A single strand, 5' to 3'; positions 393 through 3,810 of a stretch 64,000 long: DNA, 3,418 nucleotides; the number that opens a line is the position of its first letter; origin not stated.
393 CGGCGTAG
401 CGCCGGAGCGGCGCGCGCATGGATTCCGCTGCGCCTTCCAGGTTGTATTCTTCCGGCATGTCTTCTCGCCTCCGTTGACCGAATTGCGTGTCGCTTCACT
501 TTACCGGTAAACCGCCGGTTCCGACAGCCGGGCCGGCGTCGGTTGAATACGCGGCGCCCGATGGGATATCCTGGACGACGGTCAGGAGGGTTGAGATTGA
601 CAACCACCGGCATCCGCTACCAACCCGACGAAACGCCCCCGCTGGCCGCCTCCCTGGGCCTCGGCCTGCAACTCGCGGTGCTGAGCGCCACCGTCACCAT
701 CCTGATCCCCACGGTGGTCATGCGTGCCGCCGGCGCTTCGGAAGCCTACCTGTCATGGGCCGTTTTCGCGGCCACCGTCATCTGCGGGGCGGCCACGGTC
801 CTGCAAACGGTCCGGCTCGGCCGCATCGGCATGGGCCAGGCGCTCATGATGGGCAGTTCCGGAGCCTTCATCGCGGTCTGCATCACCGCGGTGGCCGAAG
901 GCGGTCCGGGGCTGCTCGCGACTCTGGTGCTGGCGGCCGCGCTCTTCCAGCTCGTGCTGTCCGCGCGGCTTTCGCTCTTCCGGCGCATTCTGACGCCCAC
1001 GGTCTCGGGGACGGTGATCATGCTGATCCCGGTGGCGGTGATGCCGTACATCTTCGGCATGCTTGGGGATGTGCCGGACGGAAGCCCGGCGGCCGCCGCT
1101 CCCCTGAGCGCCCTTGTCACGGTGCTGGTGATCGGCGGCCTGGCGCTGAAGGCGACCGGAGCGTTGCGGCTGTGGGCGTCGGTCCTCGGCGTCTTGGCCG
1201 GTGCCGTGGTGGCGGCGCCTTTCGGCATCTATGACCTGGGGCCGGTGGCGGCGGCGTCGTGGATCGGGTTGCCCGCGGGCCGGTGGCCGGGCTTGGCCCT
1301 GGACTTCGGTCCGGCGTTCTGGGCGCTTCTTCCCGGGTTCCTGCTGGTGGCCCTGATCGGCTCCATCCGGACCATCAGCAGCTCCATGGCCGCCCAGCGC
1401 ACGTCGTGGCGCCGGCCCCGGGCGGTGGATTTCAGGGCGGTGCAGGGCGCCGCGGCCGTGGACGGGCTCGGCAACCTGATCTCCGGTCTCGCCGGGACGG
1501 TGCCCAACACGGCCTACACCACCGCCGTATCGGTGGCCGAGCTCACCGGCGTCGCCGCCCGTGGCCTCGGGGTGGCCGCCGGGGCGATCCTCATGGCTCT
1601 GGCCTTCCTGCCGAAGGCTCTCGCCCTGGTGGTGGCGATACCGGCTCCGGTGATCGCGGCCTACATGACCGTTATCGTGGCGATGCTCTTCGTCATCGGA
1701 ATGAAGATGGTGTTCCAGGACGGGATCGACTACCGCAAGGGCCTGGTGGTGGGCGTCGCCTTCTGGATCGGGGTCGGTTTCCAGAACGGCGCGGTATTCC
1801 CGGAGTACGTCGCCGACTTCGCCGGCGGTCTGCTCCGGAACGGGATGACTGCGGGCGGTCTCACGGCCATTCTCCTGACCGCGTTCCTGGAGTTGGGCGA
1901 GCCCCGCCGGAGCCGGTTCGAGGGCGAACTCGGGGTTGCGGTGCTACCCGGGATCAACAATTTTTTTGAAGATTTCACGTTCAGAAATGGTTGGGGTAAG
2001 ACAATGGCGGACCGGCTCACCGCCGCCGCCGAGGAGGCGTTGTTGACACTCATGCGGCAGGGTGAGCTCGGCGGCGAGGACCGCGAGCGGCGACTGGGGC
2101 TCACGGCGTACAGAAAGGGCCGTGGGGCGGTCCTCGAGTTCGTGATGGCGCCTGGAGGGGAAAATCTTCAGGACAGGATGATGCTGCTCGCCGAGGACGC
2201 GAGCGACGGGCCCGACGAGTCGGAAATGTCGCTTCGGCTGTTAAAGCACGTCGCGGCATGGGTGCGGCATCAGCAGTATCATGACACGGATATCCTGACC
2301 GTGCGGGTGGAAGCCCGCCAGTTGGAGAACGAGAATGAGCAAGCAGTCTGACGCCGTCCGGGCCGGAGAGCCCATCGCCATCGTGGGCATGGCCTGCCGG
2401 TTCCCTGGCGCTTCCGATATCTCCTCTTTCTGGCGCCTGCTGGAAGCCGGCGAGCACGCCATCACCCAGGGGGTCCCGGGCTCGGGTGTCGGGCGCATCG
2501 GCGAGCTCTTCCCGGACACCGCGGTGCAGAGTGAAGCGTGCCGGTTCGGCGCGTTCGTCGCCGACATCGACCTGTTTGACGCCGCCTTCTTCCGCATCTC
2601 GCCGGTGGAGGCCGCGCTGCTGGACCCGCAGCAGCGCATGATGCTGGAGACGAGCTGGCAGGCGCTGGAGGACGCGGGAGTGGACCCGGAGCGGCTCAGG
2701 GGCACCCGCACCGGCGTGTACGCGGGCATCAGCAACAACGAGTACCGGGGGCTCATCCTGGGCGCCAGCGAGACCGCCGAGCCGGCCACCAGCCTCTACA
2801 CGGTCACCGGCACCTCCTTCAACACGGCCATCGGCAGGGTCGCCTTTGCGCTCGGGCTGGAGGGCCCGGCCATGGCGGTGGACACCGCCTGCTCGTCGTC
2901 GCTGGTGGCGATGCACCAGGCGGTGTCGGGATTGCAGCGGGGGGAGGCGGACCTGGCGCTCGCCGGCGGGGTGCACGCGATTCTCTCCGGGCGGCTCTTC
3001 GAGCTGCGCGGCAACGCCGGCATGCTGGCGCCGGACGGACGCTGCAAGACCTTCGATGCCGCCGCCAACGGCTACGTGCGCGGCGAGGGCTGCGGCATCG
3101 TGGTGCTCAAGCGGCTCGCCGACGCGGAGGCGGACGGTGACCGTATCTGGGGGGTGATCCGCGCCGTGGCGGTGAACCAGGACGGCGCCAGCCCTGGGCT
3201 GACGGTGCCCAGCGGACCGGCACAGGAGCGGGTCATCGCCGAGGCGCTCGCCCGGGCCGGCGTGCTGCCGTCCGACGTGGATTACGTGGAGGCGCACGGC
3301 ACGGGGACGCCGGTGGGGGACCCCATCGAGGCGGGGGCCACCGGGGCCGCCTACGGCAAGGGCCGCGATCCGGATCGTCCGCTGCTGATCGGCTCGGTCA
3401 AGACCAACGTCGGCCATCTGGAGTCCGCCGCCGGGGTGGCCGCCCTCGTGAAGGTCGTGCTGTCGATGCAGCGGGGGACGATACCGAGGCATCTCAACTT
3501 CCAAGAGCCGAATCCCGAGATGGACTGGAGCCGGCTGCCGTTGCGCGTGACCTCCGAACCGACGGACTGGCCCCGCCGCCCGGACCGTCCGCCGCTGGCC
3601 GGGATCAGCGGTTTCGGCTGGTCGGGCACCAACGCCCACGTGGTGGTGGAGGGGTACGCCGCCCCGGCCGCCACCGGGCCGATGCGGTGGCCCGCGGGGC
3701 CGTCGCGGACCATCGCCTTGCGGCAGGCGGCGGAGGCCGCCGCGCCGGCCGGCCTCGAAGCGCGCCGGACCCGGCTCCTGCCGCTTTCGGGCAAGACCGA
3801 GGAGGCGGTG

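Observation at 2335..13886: Compact PKS with a split second module: KS-AT-DH-cMT-ER-KR-ACP-KS-AT0 plus free ACP plus alpha/beta-hydrolase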

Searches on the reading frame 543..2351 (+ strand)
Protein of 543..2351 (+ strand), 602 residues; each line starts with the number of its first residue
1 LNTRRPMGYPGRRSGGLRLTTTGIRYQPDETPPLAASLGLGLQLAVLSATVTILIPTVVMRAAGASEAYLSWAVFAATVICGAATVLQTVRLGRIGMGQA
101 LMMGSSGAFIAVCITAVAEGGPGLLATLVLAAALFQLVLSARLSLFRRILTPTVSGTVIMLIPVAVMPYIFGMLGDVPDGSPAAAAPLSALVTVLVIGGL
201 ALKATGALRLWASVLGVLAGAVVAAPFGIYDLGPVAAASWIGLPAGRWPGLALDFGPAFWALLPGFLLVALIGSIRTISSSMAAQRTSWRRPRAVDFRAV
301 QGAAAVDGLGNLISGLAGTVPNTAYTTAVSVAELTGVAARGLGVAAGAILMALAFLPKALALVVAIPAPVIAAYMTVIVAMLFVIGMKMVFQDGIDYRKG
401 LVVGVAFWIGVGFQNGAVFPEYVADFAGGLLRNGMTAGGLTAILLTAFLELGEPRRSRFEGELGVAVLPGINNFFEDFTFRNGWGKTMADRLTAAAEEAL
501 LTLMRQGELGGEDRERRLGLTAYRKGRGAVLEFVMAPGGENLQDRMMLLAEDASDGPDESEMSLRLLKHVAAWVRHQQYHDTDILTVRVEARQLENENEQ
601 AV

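Call 5: search_protein_families(library=pfam, proteins=[window:543-2351:+], max_evalue=0.01)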
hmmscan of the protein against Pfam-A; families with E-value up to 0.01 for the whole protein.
window:543-2351:+ (602 aa): 1 family
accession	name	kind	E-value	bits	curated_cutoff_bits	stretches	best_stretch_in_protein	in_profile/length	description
PF00860.26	Xan_ur_permease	-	8.8e-40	137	27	1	39-413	5-383/389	Permease family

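Call 44: search_protein_families(library=ncbifam, proteins=[window:543-2351:+], max_evalue=0.001)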
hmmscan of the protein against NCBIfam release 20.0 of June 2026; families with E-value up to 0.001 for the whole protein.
window:543-2351:+ (602 aa): 5 families
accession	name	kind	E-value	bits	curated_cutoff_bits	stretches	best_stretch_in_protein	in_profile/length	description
TIGR03173.1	pbuX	subfamily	7.1e-53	179.8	414.15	1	41-449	2-406/407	xanthine permease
TIGR00801.1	ncs2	superfamily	2.5e-44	151.9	291.8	1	33-447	3-414/415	NCS2 family nucleobase:cation symporter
NF007995.0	PRK10720.1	equivalog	2.9e-12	46.2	477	1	101-410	67-376/429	uracil permease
NF037981.1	NCS2_1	subfamily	1.6e-10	40.4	40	1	108-445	80-417/419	purine/pyrimidine permease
TIGR03616.1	RutG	equivalog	3.3e-08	32.7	758.65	1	26-449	21-425/429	pyrimidine utilization transport protein G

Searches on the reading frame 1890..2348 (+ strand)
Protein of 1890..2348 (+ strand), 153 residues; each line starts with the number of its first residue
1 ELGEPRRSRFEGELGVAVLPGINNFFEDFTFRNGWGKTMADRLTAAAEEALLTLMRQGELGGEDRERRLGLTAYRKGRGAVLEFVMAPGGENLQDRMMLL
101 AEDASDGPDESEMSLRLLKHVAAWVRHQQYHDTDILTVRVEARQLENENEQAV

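Call 87: search_protein_families(library=pfam, proteins=[window:1890-2348:+], max_evalue=1)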
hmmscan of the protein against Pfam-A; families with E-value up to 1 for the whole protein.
window:1890-2348:+ (153 aa): 1 family
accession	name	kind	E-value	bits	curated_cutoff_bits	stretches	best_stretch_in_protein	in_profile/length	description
PF13581.12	HATPase_c_2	-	0.051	14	27.4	1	20-125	9-112/127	Histidine kinase-like ATPase domain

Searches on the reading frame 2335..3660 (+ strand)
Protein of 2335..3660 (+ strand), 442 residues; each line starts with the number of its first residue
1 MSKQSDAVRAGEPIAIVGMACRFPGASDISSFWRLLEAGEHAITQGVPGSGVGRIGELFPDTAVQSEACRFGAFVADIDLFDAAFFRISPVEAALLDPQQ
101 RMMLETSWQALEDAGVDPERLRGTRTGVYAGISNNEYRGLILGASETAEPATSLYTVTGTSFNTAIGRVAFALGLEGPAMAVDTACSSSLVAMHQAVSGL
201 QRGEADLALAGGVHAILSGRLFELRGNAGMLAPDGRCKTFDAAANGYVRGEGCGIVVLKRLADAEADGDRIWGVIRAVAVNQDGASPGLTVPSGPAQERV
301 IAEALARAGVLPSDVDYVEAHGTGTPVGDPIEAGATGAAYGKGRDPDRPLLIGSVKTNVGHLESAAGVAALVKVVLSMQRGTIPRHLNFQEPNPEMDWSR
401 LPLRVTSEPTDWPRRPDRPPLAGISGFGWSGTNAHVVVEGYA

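Call 47: search_solved_structures(query=window:2335-3660:+, max_evalue=1e-60)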
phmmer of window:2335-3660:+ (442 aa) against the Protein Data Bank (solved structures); distinct sequences matched with E-value up to 1e-60: 71 (the best 60 are shown).
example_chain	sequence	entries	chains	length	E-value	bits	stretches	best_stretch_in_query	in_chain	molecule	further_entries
7zma_A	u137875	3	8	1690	7.8e-176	588.5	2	11-441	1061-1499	Putative polyketide synthase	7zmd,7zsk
4mz0_A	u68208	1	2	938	1.8e-137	462.1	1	9-439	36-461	CurL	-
7uwr_A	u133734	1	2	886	6.8e-125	420.6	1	12-439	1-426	Narbonolide/10-deoxymethynolide synthase PikA1, modules 1 and 2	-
2hg4_A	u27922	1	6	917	4.1e-123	414.8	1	9-439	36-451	6-Deoxyerythronolide B Synthase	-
7s6b_A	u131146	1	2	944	1e-119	403.6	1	8-439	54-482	Polyketide synthase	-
7s6c_A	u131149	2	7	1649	3.4e-119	401.9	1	10-439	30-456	6-deoxyerythronolide-B synthase EryA2, modules 3 and 4, Lsd14 Polyketide synthase fusion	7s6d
7m7i_B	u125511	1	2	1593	4e-118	398.3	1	10-439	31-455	EryAI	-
7m7j_B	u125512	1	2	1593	4e-118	398.3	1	10-439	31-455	EryAI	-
7m7f_B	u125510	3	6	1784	4.9e-118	398.1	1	10-439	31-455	EryAI,6-deoxyerythronolide-B synthase EryA3, modules 5 and 6 chimera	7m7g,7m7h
8tjn_B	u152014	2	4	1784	4.9e-118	398.1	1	10-439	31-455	EryAI,6-deoxyerythronolide-B synthase EryA3, modules 5 and 6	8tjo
9jj9_B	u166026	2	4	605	2.2e-116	392.6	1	9-439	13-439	Polyketide synthase GfsA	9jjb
9pc6_A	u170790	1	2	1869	4.6e-116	391.5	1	10-439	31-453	6-deoxyerythronolide-B synthase,RifR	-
9pat_A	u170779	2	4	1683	1.1e-115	390.3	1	10-439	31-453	6-deoxyerythronolide-B synthase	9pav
9pat_C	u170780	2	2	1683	1.1e-115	390.3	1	10-439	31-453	6-deoxyerythronolide-B synthase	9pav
8in9_A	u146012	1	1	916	1.1e-115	390.2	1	9-439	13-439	Polyketide synthase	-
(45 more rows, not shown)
